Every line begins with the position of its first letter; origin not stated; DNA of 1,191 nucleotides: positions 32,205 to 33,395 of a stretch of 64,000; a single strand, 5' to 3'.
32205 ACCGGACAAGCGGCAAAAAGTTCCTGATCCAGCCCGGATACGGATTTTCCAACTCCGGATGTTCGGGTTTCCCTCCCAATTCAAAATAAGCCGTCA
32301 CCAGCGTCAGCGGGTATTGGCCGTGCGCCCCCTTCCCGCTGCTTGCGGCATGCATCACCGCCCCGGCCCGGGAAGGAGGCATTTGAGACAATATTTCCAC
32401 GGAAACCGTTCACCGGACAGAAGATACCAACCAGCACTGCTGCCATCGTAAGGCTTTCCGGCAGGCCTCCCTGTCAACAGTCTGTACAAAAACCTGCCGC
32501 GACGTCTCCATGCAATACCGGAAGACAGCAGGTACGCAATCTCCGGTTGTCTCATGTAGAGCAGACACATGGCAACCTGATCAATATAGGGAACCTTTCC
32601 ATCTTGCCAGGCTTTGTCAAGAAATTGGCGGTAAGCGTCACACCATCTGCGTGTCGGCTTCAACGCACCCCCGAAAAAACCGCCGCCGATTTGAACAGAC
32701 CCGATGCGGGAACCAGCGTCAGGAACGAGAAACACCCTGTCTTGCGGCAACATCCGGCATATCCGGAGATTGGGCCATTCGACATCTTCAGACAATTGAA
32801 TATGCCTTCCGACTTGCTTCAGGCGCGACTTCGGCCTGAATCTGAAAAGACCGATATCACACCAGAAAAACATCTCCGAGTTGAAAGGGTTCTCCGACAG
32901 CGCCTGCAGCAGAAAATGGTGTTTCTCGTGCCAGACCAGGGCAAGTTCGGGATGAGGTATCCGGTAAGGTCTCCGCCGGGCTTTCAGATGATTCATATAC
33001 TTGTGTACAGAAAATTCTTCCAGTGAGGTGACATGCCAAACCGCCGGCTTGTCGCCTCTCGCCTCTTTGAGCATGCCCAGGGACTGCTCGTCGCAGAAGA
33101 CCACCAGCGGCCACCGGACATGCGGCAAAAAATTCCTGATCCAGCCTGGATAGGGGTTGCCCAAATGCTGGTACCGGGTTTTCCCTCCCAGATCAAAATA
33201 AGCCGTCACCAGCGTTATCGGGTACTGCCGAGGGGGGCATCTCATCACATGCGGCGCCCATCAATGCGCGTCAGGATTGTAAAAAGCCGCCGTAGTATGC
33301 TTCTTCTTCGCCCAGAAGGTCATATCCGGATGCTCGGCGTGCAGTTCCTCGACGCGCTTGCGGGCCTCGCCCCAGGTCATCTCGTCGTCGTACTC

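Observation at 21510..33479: leu operon split by a 12-gene insertion: nine tandem HtrL/YibB-like paralogs plus a small leader protein, all co-directional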

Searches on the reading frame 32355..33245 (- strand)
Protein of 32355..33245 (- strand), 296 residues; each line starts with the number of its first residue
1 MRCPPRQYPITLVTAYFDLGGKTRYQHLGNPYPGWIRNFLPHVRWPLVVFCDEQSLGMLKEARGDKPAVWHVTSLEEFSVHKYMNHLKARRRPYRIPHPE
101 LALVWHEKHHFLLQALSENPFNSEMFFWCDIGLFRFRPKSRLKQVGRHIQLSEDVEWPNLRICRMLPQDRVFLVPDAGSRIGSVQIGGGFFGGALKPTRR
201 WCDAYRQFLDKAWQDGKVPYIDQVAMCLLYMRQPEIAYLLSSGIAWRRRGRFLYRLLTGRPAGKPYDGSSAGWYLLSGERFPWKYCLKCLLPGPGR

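Call 8: search_protein_families(library=pfam, proteins=[window:32355-33245:-], max_evalue=0.1)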
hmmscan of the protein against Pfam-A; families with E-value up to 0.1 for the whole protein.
window:32355-33245:- (296 aa): 1 family
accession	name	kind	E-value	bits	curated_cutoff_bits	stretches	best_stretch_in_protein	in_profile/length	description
PF09612.15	HtrL_YibB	-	3.2e-06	27.4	24.1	1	84-133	102-150/267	Bacterial protein of unknown function (HtrL_YibB)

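Call 9: search_protein_families(library=ncbifam, proteins=[window:32355-33245:-], max_evalue=0.1)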
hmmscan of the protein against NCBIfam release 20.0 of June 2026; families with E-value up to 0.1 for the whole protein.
window:32355-33245:- (296 aa): 2 families
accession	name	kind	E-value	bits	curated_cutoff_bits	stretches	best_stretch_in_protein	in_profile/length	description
TIGR02192.1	HtrL_YibB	equivalog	2.9e-07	30.5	264.9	1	10-133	5-144/270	protein YibB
NF008462.0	PRK11346.1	equivalog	0.072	12.7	342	0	10-135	6-152/286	protein YibB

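Call 11: find_encoding_contigs(protein=window:32355-33245:-, flank=10000, max_places=6)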
Protein window:32355-33245:- (296 aa): 4 contigs read that carry it; 2 places shown.
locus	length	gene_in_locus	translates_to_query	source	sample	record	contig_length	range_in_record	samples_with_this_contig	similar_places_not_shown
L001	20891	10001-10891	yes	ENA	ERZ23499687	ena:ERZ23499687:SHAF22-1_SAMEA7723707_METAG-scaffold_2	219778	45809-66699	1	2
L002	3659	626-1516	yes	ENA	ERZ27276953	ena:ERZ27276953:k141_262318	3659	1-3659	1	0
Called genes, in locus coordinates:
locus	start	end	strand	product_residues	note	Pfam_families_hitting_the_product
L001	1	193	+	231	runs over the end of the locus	-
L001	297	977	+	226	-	PF01386:Ribosomal_L25p, PF14693:Ribosomal_TL5_C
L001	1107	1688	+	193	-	PF01195:Pept_tRNA_hydro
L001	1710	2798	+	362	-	PF01926:MMR_HSR1, PF02421:FeoB_N (weak), PF06071:YchF-GTPase_C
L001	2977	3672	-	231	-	PF19489:SLT_4, PF01464:SLT (weak)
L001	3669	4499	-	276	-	PF00106:adh_short, PF08659:KR, PF00107:ADH_zinc_N (faint), PF08643:DUF1776, PF13561:adh_short_C2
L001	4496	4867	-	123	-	PF13698:DUF4156 (weak)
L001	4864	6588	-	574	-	PF00587:tRNA-synt_2b, PF04073:tRNA_edit, PF03129:HGTP_anticodon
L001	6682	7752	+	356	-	PF01594:AI-2E_transport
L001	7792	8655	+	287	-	PF00701:DHDPS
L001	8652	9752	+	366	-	PF06804:BamC_C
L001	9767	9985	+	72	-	-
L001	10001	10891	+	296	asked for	PF09612:HtrL_YibB (faint)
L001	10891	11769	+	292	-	-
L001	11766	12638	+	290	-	-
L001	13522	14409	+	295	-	PF09612:HtrL_YibB (faint)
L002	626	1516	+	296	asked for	PF09612:HtrL_YibB (faint)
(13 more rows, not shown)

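Call 13: find_homologous_proteins(query=A1, max_evalue=0.001)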
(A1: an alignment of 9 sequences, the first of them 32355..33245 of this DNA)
Query A1 (9 sequences) (296 aa, profile of the alignment): 109 proteins with E <= 0.001 among 4932 candidates.
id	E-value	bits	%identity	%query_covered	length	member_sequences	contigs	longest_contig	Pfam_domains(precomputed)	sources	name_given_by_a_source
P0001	4.9e-149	514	53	98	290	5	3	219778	-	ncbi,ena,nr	ncbi:MAG: hypothetical protein OXU50_01445 [Gammaproteobacteria bacterium]|nr:hypothetical protein [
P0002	1.8e-148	512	50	98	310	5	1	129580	-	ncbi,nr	ncbi:MAG: hypothetical protein OXU50_01440 [Gammaproteobacteria bacterium]|nr:hypothetical protein [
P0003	4.4e-148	510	52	98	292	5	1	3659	-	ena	-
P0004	6.3e-143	494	49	98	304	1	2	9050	-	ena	-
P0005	3.6e-142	491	54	99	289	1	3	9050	-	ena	-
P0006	3.9e-141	488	54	98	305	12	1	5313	PF09612.16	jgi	-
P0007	2.0e-139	482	54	99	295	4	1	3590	-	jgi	-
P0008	3.3e-139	481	49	98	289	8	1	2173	-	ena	-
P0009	8.9e-138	477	53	98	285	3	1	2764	-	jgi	-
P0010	1.3e-135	469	49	98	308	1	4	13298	-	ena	-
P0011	1.7e-135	469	49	98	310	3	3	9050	-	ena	-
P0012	1.4e-133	463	49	97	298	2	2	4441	-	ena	-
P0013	6.2e-133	461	51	99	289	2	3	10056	-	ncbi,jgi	-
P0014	2.3e-132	459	50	99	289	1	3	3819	-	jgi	-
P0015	6.4e-132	457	49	99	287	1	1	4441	-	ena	-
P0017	1.3e-131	456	53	97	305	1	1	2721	PF09612.16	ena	-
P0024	2.4e-127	442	50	99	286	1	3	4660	PF09612.16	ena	-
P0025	6.9e-127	441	56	97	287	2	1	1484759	PF09612.16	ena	-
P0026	1.5e-126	440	97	99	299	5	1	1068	PF09612.16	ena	-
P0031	3.3e-124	432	55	98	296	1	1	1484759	PF09612.16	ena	-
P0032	4.5e-124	432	55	98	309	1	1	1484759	PF09612.16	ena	-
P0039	1.9e-121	423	55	98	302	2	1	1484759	PF09612.16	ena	-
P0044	5.5e-120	418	47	98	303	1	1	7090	PF09612.16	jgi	-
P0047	9.7e-119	414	35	98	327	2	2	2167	PF09612.16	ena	-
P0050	2.3e-117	410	54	99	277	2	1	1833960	PF09612.16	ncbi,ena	-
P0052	5.7e-117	408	52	98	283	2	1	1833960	PF09612.16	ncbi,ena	-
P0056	5.2e-114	399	52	94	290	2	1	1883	PF09612.16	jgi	-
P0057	4.8e-113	395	51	98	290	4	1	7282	PF09612.16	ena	-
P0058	5.1e-112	392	40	96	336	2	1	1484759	PF09612.16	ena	-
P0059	1.9e-110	387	51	98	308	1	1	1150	PF09612.16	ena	-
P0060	1.6e-109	384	50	97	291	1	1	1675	PF09612.16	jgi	-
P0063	5.7e-108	379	51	95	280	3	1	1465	PF09612.16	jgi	-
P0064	5.8e-105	369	53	98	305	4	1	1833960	PF09612.16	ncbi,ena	-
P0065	1.4e-104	368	55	98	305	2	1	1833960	PF09612.16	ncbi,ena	-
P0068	4.3e-93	330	43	94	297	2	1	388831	PF09612.16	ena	-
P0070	1.0e-86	309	38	94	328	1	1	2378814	-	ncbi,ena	-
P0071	4.9e-86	307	39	96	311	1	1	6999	PF09612.16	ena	-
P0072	4.5e-85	304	38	97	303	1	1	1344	PF09612.16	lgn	-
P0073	4.9e-85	303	41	99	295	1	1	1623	PF09612.16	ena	-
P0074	3.4e-84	301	38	94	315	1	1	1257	PF09612.16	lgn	-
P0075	2.1e-83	298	39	95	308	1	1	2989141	PF09612.16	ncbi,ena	-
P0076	4.8e-83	297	38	94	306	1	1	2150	PF09612.16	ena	-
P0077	3.5e-82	294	42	97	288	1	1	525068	PF09612.16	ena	-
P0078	5.4e-82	293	38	94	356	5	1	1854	PF09612.16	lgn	-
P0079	1.7e-81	292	39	96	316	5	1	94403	PF09612.16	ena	-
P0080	1.6e-79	285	35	95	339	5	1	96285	PF09612.16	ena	-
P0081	9.2e-78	280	39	89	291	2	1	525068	PF09612.16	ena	-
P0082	1.4e-70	256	40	84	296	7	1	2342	PF09612.16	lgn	-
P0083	6.5e-70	254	38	85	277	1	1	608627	PF09612.16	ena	-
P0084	2.4e-69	252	34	97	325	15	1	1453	PF09612.16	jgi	-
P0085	9.7e-69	250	47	69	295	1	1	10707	PF09612.16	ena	-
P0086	9.1e-68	247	39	86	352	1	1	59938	PF09612.16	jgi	-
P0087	1.6e-65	239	35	95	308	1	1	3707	PF09612.16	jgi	-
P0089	1.6e-63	233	44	68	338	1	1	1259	PF09612.16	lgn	-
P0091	1.2e-62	230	37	96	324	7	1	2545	PF09612.16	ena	-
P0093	4.6e-60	221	36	93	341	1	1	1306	PF09612.16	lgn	-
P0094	1.3e-59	220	41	68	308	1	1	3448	PF09612.16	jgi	-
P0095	3.4e-50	189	49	51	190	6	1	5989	PF09612.16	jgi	-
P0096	7.3e-48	181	37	67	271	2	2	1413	PF09612.16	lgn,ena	-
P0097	8.8e-48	181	43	56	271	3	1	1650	PF09612.16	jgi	-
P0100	5.1e-23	100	30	79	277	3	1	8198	PF09612.16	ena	-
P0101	2.0e-20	91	27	79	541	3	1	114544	PF09612.16,PF01531.23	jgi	jgi:hypothetical protein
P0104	5.9e-16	77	27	79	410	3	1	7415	PF09612.16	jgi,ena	jgi:hypothetical protein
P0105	7.6e-15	73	26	86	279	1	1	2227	PF09612.16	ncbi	-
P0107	2.2e-7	49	30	43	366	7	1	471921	PF09612.16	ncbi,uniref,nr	ncbi:protein htrL [Elysia marginata]|uniref:Protein htrL n=1 Tax=Elysia marginata TaxID=1093978 RepI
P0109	5.8e-5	41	27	43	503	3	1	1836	PF09612.16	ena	-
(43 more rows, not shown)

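Call 14: find_encoding_contigs(protein=P0025, flank=10000, max_places=3)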
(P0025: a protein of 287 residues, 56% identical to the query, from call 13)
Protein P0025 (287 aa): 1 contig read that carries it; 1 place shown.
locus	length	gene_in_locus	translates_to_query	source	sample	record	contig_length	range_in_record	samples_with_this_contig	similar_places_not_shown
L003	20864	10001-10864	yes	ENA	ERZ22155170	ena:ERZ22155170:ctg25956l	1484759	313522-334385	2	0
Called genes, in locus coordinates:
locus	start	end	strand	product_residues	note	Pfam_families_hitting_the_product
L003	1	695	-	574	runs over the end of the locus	PF00587:tRNA-synt_2b, PF04073:tRNA_edit, PF03129:HGTP_anticodon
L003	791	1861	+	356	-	PF01594:AI-2E_transport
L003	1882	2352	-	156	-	PF00578:AhpC-TSA, PF08534:Redoxin, PF13911:AhpC-TSA_2 (faint)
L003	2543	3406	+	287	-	PF00701:DHDPS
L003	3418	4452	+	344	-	PF06804:BamC_C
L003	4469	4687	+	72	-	-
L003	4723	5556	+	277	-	PF09612:HtrL_YibB (weak)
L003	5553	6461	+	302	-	PF09612:HtrL_YibB (weak)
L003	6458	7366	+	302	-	PF09612:HtrL_YibB (faint)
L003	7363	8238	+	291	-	PF09612:HtrL_YibB (faint)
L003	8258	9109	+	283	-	-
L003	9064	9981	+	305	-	PF09612:HtrL_YibB (faint)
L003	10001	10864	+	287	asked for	PF09612:HtrL_YibB (faint)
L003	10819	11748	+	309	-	PF09612:HtrL_YibB (faint)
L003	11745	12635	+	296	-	PF09612:HtrL_YibB (faint)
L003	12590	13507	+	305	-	PF09612:HtrL_YibB (weak)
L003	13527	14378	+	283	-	PF09612:HtrL_YibB (faint)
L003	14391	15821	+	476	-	PF00330:Aconitase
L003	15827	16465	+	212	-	PF00694:Aconitase_C, PF27512:LeuD, PF27434:LeuD_C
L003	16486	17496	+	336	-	PF09612:HtrL_YibB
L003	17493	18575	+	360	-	PF00180:Iso_dh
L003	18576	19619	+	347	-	PF01118:Semialdhyde_dh, PF02774:Semialdhyde_dhC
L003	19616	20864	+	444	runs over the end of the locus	PF25800:FimV_N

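Call 15: find_encoding_contigs(protein=P0050, flank=10000, max_places=3)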
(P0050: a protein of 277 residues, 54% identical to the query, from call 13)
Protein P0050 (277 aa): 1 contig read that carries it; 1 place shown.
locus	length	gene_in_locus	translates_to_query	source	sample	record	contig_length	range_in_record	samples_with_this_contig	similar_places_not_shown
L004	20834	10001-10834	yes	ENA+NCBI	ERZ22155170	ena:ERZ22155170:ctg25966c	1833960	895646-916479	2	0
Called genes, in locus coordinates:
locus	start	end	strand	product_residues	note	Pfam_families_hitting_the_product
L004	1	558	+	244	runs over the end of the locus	PF01386:Ribosomal_L25p, PF14693:Ribosomal_TL5_C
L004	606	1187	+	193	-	PF01195:Pept_tRNA_hydro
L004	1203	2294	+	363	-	PF01926:MMR_HSR1, PF02421:FeoB_N (weak), PF06071:YchF-GTPase_C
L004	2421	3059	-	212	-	PF19489:SLT_4, PF01464:SLT (weak)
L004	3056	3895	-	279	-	PF00106:adh_short, PF08659:KR, PF13561:adh_short_C2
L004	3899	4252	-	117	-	PF13698:DUF4156 (weak)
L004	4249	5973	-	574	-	PF00587:tRNA-synt_2b, PF04073:tRNA_edit, PF03129:HGTP_anticodon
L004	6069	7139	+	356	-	PF01594:AI-2E_transport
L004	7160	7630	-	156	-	PF00578:AhpC-TSA, PF08534:Redoxin, PF13911:AhpC-TSA_2 (faint)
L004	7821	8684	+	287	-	PF00701:DHDPS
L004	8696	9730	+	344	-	PF06804:BamC_C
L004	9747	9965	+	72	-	-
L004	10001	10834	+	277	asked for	PF09612:HtrL_YibB (weak)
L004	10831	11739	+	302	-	PF09612:HtrL_YibB (weak)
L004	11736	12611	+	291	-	PF09612:HtrL_YibB (faint)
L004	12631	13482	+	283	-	-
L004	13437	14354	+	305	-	PF09612:HtrL_YibB (faint)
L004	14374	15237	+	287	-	PF09612:HtrL_YibB (faint)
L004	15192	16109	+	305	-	PF09612:HtrL_YibB (faint)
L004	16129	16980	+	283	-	PF09612:HtrL_YibB (faint)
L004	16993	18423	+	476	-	PF00330:Aconitase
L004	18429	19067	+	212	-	PF00694:Aconitase_C, PF27512:LeuD, PF27434:LeuD_C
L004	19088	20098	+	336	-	PF09612:HtrL_YibB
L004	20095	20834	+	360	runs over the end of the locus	PF00180:Iso_dh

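Call 16: find_encoding_contigs(protein=P0070, flank=8000, max_places=2)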
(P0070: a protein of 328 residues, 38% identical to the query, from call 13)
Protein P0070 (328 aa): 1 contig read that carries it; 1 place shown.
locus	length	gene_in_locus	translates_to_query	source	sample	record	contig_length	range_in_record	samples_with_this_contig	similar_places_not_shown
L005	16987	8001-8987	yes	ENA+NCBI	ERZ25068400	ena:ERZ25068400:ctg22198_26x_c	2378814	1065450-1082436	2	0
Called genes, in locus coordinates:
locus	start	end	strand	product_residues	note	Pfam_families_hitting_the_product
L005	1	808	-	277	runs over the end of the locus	PF03807:F420_oxidored, PF14748:P5CR_dimer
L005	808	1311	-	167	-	PF02600:DsbB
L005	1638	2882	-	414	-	PF00268:Ribonuc_red_sm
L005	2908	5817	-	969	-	PF03477:ATP-cone, PF00317:Ribonuc_red_lgN, PF02867:Ribonuc_red_lgC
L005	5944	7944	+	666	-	PF05378:Hydant_A_N, PF01968:Hydantoinase_A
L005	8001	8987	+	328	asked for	-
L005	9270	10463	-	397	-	PF25917:BSH_RND, PF25973:BSH_CzcB (weak), PF25967:RND-MFP_C, PF25975:CzcB_C, PF25989:YknX_C (weak)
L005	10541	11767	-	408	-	PF00487:FA_desaturase, PF01610:DDE_Tnp_ISL3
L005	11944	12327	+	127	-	-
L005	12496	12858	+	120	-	PF00085:Thioredoxin, PF04756:OST3_OST6 (weak), PF14595:Thioredoxin_9 (weak), PF13098:Thioredoxin_2, PF13905:Thioredoxin_8 (faint)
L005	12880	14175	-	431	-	PF00202:Aminotran_3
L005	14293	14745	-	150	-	-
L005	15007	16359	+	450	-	PF05896:NQRA_N, PF24836:NQRA_2nd, PF11973:NQRA_SLBB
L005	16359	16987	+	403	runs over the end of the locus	PF03116:NQR2_RnfD_RnfE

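Call 17: find_encoding_contigs(protein=P0075, flank=8000, max_places=2)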
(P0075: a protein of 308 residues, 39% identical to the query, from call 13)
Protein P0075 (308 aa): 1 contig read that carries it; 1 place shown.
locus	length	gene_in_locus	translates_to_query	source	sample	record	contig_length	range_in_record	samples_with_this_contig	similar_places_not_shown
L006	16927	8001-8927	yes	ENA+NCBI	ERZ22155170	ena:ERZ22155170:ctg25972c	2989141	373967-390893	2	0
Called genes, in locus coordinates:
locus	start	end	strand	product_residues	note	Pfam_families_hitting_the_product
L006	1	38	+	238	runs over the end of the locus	PF00258:Flavodoxin_1 (weak), PF12724:Flavodoxin_5, PF03358:FMN_red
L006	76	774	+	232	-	-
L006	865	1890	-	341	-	-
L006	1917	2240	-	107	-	PF13428:TPR_14 (faint), PF00515:TPR_1 (faint), PF07719:TPR_2 (faint), PF13181:TPR_8 (faint), PF13414:TPR_11 (weak), PF14559:TPR_19 (faint), PF21033:RMD1-3 (faint), PF23914:TPR_CcmH_CycH (weak), +1 more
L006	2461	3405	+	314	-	PF00850:Hist_deacetyl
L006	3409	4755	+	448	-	PF22113:Mtrc-MtrF_II-IV_dom (faint)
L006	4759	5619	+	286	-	PF00581:Rhodanese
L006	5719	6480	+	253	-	-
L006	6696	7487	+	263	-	PF00795:CN_hydrolase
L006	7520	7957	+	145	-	PF02464:CinA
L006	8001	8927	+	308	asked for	PF09612:HtrL_YibB (weak)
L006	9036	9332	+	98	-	PF03255:ACCA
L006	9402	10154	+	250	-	PF12836:HHH_3 (weak)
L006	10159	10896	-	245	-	PF00005:ABC_tran, PF13304:AAA_21 (faint)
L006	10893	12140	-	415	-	PF12704:MacB_PCD, PF02687:FtsX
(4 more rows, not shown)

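Call 18: find_encoding_contigs(protein=P0077, flank=8000, max_places=2)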
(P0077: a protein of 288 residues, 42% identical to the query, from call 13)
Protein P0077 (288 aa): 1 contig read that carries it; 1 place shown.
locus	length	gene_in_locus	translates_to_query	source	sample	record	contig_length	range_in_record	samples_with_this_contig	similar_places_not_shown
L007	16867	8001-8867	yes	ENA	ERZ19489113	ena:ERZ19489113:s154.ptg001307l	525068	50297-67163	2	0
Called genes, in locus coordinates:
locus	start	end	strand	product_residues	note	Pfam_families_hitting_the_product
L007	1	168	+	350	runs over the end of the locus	PF06804:BamC_C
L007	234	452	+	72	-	-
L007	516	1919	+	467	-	PF00330:Aconitase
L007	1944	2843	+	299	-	PF09612:HtrL_YibB (faint)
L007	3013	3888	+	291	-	PF09612:HtrL_YibB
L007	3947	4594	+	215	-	PF00694:Aconitase_C, PF27512:LeuD, PF27434:LeuD_C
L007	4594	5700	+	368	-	PF00180:Iso_dh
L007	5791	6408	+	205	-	PF00005:ABC_tran, PF13191:AAA_16 (weak), PF13304:AAA_21 (faint)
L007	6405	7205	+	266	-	PF03649:UPF0014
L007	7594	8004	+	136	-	PF02774:Semialdhyde_dhC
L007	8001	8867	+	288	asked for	PF09612:HtrL_YibB (faint)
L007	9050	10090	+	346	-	PF01118:Semialdhyde_dh, PF02774:Semialdhyde_dhC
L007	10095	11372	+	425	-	PF25800:FimV_N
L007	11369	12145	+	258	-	PF01416:PseudoU_synth_1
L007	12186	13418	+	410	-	PF00696:AA_kinase, PF01842:ACT (weak), PF13840:ACT_7, PF22468:ACT_9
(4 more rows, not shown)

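Call 20: find_related_loci(query=A1, collection=genome_contigs, flank=10000)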
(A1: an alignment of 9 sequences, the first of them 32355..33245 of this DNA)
Query A1 (296 aa) in genome_contigs; peptide patterns used: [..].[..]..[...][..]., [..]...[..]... (x = any residue, [..] = any of these).
50 stretches matched a pattern; 5 encode a relative of the query (tblastn E <= 1e-3); 4 distinct loci.
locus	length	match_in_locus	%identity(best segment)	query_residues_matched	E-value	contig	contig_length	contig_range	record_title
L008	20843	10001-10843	55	8-296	9e-91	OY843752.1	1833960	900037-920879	MAG: uncultured candidatus Porisulfidus sp. isolate e629978e-7072-48df-9c22-0ee86b3b6d73 genome assembly, chromosome: 1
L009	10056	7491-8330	53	7-296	1e-88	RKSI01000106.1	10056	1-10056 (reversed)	MAG: Gammaproteobacteria bacterium isolate PNGst_S_binSS2 scaffold_114, whole genome shotgun sequence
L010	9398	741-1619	48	7-293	2e-76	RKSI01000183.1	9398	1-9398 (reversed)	MAG: Gammaproteobacteria bacterium isolate PNGst_S_binSS2 scaffold_137, whole genome shotgun sequence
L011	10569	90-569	48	1-160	8e-38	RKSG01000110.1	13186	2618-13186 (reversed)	MAG: Nitrospirales bacterium isolate PNGst_C_binSS2 scaffold_84, whole genome shotgun sequence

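Call 27: search_solved_structures(query=A2, max_evalue=10)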
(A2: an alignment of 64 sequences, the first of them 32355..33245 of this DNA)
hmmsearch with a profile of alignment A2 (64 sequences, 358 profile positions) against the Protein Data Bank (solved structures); distinct sequences matched with E-value up to 10: 6.
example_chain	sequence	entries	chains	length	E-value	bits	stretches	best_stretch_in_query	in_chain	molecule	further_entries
3sx7_A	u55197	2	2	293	0.61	12.6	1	212-265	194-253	Histo-blood group ABO system transferase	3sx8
4fra_A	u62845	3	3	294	0.61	12.6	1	212-265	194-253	Histo-blood group ABO system transferase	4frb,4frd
5c1g_A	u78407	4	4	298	0.63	12.5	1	212-265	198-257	Histo-blood group ABO system transferase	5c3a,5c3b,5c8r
2i7b_A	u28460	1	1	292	0.73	12.3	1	212-265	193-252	alpha 1-3-galactosyltransferase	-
1r7t_A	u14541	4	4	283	0.89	12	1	212-265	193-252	Glycoprotein-fucosylgalactoside alpha-N-acetylgalactosaminyltransferase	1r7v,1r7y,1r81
3qr2_A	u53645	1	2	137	1.2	11.6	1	213-281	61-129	Basigin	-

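Call 33: predict_structure(alignment_id=A2)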
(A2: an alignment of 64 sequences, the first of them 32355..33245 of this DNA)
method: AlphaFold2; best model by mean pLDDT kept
length: 296 residues; sequences in the alignment: 64
mean_pLDDT: 87.4   pTM: 0.89
mean pLDDT of the five models: 87.4, 86.6, 86.2, 86.0, 86.0
residues with pLDDT >= 90: 175; 70-90: 83; 50-70: 36; < 50: 2
segments of 3 or more residues with pLDDT < 50: none
pLDDT, mean of each block of 10 residues (from residue 1): 81 96 74 91 97 98 98 98 92 73 96 98 98 77 64 91 97 85 86 98 98 90 95 97 77 80 64 86 80 54
secondary structure, 60 per line:
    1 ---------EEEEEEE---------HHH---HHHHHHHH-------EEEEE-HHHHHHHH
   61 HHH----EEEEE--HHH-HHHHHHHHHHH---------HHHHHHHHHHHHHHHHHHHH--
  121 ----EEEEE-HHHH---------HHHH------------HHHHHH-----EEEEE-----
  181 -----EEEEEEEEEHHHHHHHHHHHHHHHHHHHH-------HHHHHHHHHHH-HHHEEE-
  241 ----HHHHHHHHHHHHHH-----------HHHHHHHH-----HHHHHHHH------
elements in order: E10-16 H32-39 E47-51 H53-63 E68-72 H79-89 H99-118 E125-129 H131-134 H144-147 H160-165 E171-175 E186-194 H195-214 H222-232 E237-239 H245-258 H270-277 H283-290
